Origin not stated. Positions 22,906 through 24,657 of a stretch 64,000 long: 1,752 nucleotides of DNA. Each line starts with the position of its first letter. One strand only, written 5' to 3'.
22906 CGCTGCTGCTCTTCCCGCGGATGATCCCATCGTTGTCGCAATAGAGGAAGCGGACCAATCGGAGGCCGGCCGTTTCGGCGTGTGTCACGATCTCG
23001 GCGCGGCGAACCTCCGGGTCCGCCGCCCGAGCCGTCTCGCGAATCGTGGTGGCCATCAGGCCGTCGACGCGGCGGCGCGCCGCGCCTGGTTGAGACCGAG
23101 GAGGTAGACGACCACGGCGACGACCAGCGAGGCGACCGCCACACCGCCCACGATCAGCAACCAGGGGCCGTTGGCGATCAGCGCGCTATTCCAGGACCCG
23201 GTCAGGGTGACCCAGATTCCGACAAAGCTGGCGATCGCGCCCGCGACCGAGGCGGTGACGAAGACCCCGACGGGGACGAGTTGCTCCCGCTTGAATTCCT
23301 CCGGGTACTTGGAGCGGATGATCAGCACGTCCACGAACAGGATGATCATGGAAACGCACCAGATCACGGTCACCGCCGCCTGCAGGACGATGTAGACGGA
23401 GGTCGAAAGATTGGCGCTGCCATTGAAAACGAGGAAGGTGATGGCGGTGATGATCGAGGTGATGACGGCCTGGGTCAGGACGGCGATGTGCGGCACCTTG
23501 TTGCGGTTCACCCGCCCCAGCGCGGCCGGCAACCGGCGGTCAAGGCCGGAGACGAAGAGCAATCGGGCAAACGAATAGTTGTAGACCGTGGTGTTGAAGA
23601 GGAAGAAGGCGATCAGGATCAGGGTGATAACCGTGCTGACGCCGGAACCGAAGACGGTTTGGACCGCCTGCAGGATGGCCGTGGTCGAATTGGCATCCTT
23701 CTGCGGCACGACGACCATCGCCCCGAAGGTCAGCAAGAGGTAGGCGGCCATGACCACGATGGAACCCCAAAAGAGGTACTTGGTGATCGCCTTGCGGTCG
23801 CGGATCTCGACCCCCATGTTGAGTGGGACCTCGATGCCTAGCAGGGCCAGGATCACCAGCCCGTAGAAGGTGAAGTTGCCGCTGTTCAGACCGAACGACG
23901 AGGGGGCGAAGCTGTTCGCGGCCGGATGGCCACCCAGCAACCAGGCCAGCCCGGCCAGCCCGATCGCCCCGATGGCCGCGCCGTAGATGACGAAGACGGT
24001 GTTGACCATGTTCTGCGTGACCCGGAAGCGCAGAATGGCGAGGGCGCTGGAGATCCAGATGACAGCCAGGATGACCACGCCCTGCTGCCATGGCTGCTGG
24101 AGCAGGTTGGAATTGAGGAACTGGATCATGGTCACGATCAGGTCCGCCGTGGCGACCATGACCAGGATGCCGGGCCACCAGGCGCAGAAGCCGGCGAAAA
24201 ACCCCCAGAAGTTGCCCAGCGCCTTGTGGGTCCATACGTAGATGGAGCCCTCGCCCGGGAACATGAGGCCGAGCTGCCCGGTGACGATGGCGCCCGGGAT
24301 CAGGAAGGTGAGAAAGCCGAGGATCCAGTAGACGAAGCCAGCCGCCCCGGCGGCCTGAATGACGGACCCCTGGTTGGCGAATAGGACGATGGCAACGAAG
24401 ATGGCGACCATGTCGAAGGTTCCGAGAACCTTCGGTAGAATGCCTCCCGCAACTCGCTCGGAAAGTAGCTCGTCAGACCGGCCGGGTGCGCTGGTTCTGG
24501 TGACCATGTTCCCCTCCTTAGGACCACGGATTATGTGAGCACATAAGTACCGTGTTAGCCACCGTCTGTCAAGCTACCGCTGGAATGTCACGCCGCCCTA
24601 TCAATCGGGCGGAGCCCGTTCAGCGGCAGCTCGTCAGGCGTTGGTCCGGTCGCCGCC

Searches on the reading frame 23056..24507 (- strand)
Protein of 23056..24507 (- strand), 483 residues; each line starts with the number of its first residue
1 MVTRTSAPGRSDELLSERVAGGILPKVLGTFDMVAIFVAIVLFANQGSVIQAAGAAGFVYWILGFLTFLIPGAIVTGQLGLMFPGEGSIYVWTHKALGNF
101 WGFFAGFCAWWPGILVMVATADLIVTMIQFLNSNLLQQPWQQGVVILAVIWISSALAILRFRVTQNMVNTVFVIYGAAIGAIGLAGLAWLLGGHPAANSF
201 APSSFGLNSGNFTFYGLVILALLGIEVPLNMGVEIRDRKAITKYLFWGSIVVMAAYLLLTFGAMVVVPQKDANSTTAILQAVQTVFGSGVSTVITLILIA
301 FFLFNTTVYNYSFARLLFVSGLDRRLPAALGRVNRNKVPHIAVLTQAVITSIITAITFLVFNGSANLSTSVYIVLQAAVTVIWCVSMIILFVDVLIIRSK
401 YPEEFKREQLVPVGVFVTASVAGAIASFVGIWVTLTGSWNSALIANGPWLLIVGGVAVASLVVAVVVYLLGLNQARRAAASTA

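Call 48: search_protein_families(library=pfam, proteins=[window:23056-24507:-], max_evalue=0.00001)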
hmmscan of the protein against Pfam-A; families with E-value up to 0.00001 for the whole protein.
window:23056-24507:- (483 aa): 2 families
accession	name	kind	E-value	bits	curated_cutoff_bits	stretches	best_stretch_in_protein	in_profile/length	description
PF13520.12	AA_permease_2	-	3.7e-34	118.8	27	1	37-433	15-409/427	Amino acid permease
PF00324.27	AA_permease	-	5.9e-15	55.3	24.6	1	39-448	12-432/470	Amino acid permease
